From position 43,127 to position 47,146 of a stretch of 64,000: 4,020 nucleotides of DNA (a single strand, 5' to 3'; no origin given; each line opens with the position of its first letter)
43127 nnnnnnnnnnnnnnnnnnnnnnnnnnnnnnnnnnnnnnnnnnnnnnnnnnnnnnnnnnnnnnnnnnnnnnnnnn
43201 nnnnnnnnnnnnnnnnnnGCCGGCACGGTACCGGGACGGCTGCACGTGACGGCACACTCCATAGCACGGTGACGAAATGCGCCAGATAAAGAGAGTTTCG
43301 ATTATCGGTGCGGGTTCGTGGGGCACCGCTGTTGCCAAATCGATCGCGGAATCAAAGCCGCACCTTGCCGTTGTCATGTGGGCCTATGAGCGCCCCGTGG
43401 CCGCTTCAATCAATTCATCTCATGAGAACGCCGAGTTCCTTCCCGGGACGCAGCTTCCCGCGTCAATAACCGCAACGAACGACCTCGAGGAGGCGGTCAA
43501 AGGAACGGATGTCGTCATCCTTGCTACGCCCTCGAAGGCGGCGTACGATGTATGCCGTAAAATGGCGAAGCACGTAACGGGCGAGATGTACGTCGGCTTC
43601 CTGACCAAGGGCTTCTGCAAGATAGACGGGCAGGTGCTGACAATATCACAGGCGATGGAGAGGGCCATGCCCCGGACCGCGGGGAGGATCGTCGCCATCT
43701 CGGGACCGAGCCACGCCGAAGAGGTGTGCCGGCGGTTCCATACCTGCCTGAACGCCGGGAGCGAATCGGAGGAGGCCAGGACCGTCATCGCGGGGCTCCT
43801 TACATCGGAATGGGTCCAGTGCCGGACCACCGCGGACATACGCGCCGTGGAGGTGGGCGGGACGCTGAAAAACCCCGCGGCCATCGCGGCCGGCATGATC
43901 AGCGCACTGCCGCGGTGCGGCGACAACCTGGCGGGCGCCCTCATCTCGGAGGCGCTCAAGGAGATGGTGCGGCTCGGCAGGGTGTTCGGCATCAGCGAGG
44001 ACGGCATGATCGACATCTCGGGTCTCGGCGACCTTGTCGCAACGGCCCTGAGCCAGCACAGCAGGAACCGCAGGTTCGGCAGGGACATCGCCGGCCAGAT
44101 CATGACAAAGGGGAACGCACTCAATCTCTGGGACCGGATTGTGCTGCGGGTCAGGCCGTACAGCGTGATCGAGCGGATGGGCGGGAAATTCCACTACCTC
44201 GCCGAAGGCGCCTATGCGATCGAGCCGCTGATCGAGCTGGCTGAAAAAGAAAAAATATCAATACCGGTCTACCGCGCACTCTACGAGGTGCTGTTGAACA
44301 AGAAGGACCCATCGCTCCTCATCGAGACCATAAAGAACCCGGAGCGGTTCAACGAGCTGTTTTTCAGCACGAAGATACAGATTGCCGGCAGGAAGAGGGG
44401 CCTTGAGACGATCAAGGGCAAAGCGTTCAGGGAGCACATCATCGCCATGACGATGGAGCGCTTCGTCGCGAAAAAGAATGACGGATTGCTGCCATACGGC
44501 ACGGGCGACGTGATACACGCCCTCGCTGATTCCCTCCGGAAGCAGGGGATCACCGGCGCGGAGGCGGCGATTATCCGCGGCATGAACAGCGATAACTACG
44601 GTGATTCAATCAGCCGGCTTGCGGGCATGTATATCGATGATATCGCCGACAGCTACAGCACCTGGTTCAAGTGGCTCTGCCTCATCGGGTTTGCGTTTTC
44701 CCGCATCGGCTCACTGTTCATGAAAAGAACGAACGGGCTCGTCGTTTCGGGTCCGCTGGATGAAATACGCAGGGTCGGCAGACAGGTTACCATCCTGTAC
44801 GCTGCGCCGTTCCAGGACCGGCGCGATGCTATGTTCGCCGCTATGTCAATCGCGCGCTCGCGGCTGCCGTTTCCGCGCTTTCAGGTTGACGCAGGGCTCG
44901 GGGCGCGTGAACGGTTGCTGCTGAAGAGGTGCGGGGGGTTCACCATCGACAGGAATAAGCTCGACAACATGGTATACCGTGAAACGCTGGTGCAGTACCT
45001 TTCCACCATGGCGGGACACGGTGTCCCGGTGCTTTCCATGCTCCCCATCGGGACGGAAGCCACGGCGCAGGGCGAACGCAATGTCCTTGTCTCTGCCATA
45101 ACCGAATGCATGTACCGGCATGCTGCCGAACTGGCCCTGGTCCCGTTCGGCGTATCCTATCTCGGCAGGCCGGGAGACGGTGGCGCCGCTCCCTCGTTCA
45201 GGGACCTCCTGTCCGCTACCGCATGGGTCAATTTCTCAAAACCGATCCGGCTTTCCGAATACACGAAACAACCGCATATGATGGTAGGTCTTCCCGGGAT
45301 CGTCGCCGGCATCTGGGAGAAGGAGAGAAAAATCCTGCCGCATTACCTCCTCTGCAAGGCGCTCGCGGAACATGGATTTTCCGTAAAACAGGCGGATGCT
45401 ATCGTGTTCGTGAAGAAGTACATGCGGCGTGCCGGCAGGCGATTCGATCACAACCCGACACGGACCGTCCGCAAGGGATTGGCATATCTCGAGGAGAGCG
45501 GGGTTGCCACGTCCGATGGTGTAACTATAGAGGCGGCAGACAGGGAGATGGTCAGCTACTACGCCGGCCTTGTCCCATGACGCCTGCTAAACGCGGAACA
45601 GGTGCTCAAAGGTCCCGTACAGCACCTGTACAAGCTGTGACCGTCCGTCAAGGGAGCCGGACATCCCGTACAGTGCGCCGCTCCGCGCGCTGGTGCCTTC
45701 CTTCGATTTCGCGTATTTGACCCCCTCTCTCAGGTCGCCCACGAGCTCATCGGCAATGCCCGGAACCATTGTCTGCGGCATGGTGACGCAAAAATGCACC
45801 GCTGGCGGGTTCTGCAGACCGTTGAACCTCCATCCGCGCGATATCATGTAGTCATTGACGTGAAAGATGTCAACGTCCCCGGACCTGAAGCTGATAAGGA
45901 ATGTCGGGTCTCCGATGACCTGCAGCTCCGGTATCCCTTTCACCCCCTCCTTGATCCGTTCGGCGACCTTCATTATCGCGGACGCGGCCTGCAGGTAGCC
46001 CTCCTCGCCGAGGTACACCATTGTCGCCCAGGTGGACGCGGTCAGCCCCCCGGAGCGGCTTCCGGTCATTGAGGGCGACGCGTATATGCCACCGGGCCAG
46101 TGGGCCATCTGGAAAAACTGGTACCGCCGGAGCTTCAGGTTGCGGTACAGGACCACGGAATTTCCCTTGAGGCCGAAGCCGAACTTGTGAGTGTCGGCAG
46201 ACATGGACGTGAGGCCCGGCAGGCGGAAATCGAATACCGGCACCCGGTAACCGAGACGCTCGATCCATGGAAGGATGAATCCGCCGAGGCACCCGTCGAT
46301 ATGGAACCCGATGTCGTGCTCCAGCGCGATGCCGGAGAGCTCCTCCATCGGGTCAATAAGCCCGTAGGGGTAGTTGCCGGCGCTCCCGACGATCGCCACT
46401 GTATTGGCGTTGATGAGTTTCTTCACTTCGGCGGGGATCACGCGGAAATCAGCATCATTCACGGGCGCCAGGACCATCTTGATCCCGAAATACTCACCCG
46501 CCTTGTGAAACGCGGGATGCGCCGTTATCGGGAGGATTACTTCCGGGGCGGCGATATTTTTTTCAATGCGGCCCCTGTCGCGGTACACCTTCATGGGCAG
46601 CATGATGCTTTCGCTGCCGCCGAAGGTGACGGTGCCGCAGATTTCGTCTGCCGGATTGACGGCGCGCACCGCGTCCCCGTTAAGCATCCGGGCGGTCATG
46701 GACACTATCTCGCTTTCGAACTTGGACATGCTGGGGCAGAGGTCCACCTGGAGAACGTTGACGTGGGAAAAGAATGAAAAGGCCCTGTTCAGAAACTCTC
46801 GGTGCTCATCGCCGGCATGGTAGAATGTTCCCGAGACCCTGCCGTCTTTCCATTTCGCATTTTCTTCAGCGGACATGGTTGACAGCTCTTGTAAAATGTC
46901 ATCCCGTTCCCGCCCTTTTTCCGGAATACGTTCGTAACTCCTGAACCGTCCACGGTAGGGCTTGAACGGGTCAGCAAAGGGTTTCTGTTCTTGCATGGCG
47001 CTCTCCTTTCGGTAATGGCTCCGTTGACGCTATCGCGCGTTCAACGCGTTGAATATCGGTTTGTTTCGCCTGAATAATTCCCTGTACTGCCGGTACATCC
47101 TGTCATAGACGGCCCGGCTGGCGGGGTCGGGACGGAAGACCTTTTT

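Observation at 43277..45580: GpsA (glycerol-3-phosphate dehydrogenase) carrying a 420-aa C-terminal extension of unknown, possibly degenerate acyltransferase, nature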

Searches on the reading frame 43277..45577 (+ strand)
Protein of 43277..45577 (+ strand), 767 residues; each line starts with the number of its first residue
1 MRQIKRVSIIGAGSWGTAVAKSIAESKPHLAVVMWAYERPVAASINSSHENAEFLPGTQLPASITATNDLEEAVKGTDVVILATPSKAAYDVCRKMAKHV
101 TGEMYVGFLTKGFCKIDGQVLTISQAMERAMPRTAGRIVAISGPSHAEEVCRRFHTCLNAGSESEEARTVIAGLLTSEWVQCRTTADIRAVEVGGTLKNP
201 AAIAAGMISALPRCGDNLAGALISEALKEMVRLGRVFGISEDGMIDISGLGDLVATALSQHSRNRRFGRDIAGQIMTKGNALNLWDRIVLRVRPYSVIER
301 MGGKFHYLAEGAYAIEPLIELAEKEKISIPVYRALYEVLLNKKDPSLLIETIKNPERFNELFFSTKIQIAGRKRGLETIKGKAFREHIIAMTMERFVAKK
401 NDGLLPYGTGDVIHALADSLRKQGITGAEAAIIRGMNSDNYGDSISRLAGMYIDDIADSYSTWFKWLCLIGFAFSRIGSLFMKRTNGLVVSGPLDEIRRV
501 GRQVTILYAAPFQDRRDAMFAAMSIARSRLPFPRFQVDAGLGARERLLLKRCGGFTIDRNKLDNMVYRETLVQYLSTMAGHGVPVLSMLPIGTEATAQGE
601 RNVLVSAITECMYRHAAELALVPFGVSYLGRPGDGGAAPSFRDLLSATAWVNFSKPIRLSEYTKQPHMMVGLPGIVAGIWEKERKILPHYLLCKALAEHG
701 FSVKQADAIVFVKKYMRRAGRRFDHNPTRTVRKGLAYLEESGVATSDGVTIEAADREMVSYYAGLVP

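Call 3: search_protein_families(library=pfam, proteins=[window:43277-45577:+], max_evalue=1)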
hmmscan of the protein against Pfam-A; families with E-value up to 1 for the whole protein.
window:43277-45577:+ (767 aa): 19 families
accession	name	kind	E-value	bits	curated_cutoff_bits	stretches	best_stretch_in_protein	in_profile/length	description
PF01210.29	NAD_Gly3P_dh_N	-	1.9e-39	135.6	23.1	1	7-166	2-156/158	NAD-dependent glycerol-3-phosphate dehydrogenase N-terminus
PF07479.19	NAD_Gly3P_dh_C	-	9.6e-32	110.6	25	1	187-349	1-141/142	NAD-dependent glycerol-3-phosphate dehydrogenase C-terminus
PF03807.23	F420_oxidored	-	1.7e-10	41.8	21.6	1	6-100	1-83/94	NADP oxidoreductase coenzyme F420-dependent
PF20618.3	GPD_NAD_C_bact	-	1e-09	39.2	27.6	1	248-274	1-27/66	Bacterial GPD, NAD-dependent C-terminal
PF02558.23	ApbA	-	6.9e-05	22.9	22.2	1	8-112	2-102/150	Ketopantoate reductase PanE/ApbA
PF01408.29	GFO_IDH_MocA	-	0.0005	21.2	24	1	6-99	2-85/120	Oxidoreductase family, NAD-binding Rossmann fold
PF02153.23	PDH_N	-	0.00099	19.1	26.5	1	56-104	26-73/154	Prephenate dehydrogenase, nucleotide-binding domain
PF01118.30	Semialdhyde_dh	-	0.0019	19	26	1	6-98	1-88/121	Semialdehyde dehydrogenase, NAD binding domain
PF01488.26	Shikimate_DH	-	0.0024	18.4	24.3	1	5-89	13-88/138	Shikimate / quinate 5-dehydrogenase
PF15999.10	DUF4774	-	0.0026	17.9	25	0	5-52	6-51/56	Domain of unknown function (DUF4774)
PF07991.19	KARI_N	-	0.0027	17.8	20.6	1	5-136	5-121/165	Acetohydroxy acid isomeroreductase, NADPH-binding domain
PF03435.24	Sacchrp_dh_NADP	-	0.0036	18.1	25.1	1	7-94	1-86/129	Saccharopine dehydrogenase NADP binding domain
PF01113.26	DapB_N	-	0.005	17.4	25.6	1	6-99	2-90/124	Dihydrodipicolinate reductase, N-terminus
PF13241.12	NAD_binding_7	-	0.0078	17.2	22.1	1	5-98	8-83/104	Putative NAD(P)-binding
PF02423.21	OCD_Mu_crystall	-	0.023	14.1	24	1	61-89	178-206/314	Ornithine cyclodeaminase/mu-crystallin family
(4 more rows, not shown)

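Call 4: search_protein_families(library=ncbifam, proteins=[window:43277-45577:+], max_evalue=1)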
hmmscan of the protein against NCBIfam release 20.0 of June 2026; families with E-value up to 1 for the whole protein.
window:43277-45577:+ (767 aa): 34 families (the best 25 are shown)
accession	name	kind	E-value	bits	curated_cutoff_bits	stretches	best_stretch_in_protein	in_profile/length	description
NF000942.0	PRK00094.1-4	subfamily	1.1e-75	254.9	257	1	5-352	3-324/334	NAD(P)H-dependent glycerol-3-phosphate dehydrogenase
NF000941.0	PRK00094.1-3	equivalog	3.5e-66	223.7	423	1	5-356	2-328/336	NAD(P)H-dependent glycerol-3-phosphate dehydrogenase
NF000940.0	PRK00094.1-2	subfamily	2.2e-61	208.2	202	1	6-352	2-320/330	NAD(P)H-dependent glycerol-3-phosphate dehydrogenase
NF000945.0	PRK00094.2-3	equivalog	8.5e-61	206.6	491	1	6-354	2-349/352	NAD(P)H-dependent glycerol-3-phosphate dehydrogenase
NF011211.0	PRK14618.1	equivalog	9.2e-61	205.8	489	1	3-274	3-264/328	NAD(P)H-dependent glycerol-3-phosphate dehydrogenase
NF000946.0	PRK00094.2-4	equivalog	7.3e-52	176.4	455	1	1-356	1-328/342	NAD(P)H-dependent glycerol-3-phosphate dehydrogenase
NF009098.0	PRK12439.1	equivalog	3.5e-49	168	436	1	4-273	7-269/341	NAD(P)H-dependent glycerol-3-phosphate dehydrogenase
TIGR03376.1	glycerol3P_DH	equivalog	5e-47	160.7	285.5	1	6-350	1-340/342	glycerol-3-phosphate dehydrogenase (NAD(+))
NF000944.0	PRK00094.2-2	equivalog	2e-42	145.4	603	1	6-345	22-332/371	NAD(P)H-dependent glycerol-3-phosphate dehydrogenase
NF000939.0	PRK00094.1-1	equivalog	3e-42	144.9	473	1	5-349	6-324/339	NAD(P)H-dependent glycerol-3-phosphate dehydrogenase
NF000947.0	PRK00094.2-5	equivalog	1.8e-41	142.7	251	1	1-272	1-268/323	NAD(P)H-dependent glycerol-3-phosphate dehydrogenase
NF011213.0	PRK14620.1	equivalog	2e-38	132.4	478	1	6-341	2-313/326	NAD(P)H-dependent glycerol-3-phosphate dehydrogenase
NF011212.0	PRK14619.1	equivalog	8e-38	130.4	377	2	67-350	39-297/309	NAD(P)H-dependent glycerol-3-phosphate dehydrogenase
NF000943.0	PRK00094.2-1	equivalog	5.2e-29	101.8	400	1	6-343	2-284/296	NAD(P)H-dependent glycerol-3-phosphate dehydrogenase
TIGR00745.1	apbA_panE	subfamily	2.8e-05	23.6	141.35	1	6-239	1-233/305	2-dehydropantoate 2-reductase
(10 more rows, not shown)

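Call 24: predict_structure(alignment_id=A1)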
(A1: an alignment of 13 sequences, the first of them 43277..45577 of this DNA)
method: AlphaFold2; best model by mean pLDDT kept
length: 767 residues; sequences in the alignment: 13
mean_pLDDT: 78.5   pTM: 0.48
mean pLDDT of the five models: 78.5, 76.2, 76.2, 75.9, 73.9
residues with pLDDT >= 90: 166; 70-90: 417; 50-70: 126; < 50: 58
segments of 3 or more residues with pLDDT < 50: 279-283, 290-306, 363-380, 400-404, 632-635, 664-667
pLDDT, mean of each block of 10 residues (from residue 1): 86 90 92 93 94 88 94 93 86 91 89 81 91 89 79 86 93 91 90 85 86 74 87 87 73 78 80 64 50 43 47 73 83 79 67 69 41 44 77 75 57 84 79 88 91 85 79 70 66 83 83 77 86 84 82 84 87 87 82 61 76 66 77 56 69 81 51 66 69 93 95 82 77 89 87 86 70
secondary structure, 60 per line:
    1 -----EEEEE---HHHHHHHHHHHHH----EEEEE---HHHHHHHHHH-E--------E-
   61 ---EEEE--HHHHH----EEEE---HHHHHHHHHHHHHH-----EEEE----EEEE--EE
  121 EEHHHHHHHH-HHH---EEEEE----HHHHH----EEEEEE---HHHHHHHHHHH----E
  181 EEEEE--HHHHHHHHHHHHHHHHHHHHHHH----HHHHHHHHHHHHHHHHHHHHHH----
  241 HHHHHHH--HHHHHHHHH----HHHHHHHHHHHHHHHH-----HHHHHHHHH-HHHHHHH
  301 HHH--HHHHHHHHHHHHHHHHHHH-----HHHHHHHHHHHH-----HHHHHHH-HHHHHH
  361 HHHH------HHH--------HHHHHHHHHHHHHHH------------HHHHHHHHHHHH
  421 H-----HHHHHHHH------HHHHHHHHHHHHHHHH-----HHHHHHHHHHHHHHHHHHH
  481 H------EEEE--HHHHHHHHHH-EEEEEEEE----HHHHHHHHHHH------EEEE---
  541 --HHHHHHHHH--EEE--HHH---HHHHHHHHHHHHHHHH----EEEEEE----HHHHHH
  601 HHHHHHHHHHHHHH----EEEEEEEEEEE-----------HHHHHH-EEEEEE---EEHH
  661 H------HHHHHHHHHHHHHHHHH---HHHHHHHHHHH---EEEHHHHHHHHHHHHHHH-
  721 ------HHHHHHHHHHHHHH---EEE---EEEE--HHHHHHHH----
elements in order (helices of 4 or more, strands of 3 or more residues): E6-10 H14-26 E31-35 H39-48 E64-67 H70-74 E79-82 H86-99 E105-108 E113-116 E119-122 H123-130 E138-142 H147-151 E156-161 H165-175 E180-185 H188-210 H215-236 H241-247 H250-258 H263-278 H284-292 H294-303 H306-324 H330-341 H347-353 H355-364 H382-396 H409-421 H427-434 H441-456 H462-481 E488-491 H494-503 E505-512 H517-527 E534-537 H543-551 E554-556 H565-580 E585-590 H595-614 E619-629 H641-646 E648-653 H668-684 H688-698 E702-704 H705-719 H727-740 E744-746 E750-753 H756-763

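Call 29: fold_search(model_id=the predicted structure, library=pdb)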
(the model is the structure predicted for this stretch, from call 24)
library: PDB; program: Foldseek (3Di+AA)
matches with E <= 10: 1566; with E <= 0.001: 477
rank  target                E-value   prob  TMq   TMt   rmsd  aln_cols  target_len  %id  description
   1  3k96_B                1.4e-20  1.00  0.38  0.88   3.8       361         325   27  2.1 Angstrom resolution crystal structure of glycerol-3-phosphate dehydrogenase (gpsA) from Coxiella burnetii (released 2009-10-27)
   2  2pla_A                1.9e-20  1.00  0.40  0.86   2.7       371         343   24  Crystal structure of human glycerol-3-phosphate dehydrogenase 1-like protein (released 2007-05-01)
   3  3k96_A                5.4e-20  1.00  0.38  0.87   3.7       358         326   26  2.1 Angstrom resolution crystal structure of glycerol-3-phosphate dehydrogenase (gpsA) from Coxiella burnetii (released 2009-10-27)
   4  6iuy_A                5.4e-20  1.00  0.39  0.51   3.7       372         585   22  Structure of DsGPDH of Dunaliella salina (released 2019-12-04)
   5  6e90_C                1.3e-19  1.00  0.38  0.80   4.2       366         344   23  Ternary complex of human glycerol 3-phosphate dehydrogenase (released 2019-01-30)
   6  6e8y_A                4.9e-19  1.00  0.38  0.78   4.0       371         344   23  Unliganded Human Glycerol 3-Phosphate Dehydrogenase (released 2019-01-30)
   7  1z82_B                6.1e-19  1.00  0.37  0.87   5.0       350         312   28  Crystal structure of glycerol-3-phosphate dehydrogenase (TM0378) from THERMOTOGA MARITIMA at 2.00 A resolution (released 2005-04-12)
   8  6e90_B                9.2e-19  1.00  0.39  0.84   3.2       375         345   23  Ternary complex of human glycerol 3-phosphate dehydrogenase (released 2019-01-30)
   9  1z82_A                1.0e-18  1.00  0.37  0.88   4.9       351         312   28  Crystal structure of glycerol-3-phosphate dehydrogenase (TM0378) from THERMOTOGA MARITIMA at 2.00 A resolution (released 2005-04-12)
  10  6pyp_B                1.1e-18  1.00  0.36  0.76   4.2       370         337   23  Binary Complex of Human Glycerol 3-Phosphate Dehydrogenase, R269A mutant (released 2020-07-08)
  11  6e8y_B                1.9e-18  1.00  0.37  0.78   4.0       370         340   23  Unliganded Human Glycerol 3-Phosphate Dehydrogenase (released 2019-01-30)
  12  6e90_A                2.1e-18  1.00  0.40  0.86   3.0       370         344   23  Ternary complex of human glycerol 3-phosphate dehydrogenase (released 2019-01-30)
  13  1wpq_A                2.1e-18  1.00  0.40  0.85   2.9       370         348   22  Ternary Complex Of Glycerol 3-phosphate Dehydrogenase 1 with NAD and dihydroxyactone (released 2006-04-11)
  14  6iuy_B                2.6e-18  1.00  0.39  0.56   4.0       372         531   23  Structure of DsGPDH of Dunaliella salina (released 2019-12-04)
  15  1n1e_A                3.7e-18  1.00  0.39  0.82   3.0       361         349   24  Crystal structure of Leishmania mexicana Glycerol-3-phosphate dehydrogenase complexed with DHAP and NAD (released 2003-05-27)
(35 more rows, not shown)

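Call 43: find_encoding_contigs(protein=window:43277-45577:+, flank=10000, max_places=4)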
Protein window:43277-45577:+ (767 aa): no gene with exactly this product is on record in the collection.

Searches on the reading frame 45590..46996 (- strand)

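Call 32: search_protein_families(library=pfam, proteins=[window:45590-46996:-], max_evalue=0.001)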
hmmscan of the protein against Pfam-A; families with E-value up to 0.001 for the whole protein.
window:45590-46996:- (469 aa): 2 families
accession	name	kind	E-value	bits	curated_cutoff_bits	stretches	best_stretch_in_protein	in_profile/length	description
PF00282.25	Pyridoxal_deC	-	2.3e-14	53.4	27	1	23-364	11-365/375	Pyridoxal-dependent decarboxylase conserved domain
PF01041.23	DegT_DnrJ_EryC1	-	0.00066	19.4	19.8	0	151-235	65-146/360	DegT/DnrJ/EryC1/StrS aminotransferase family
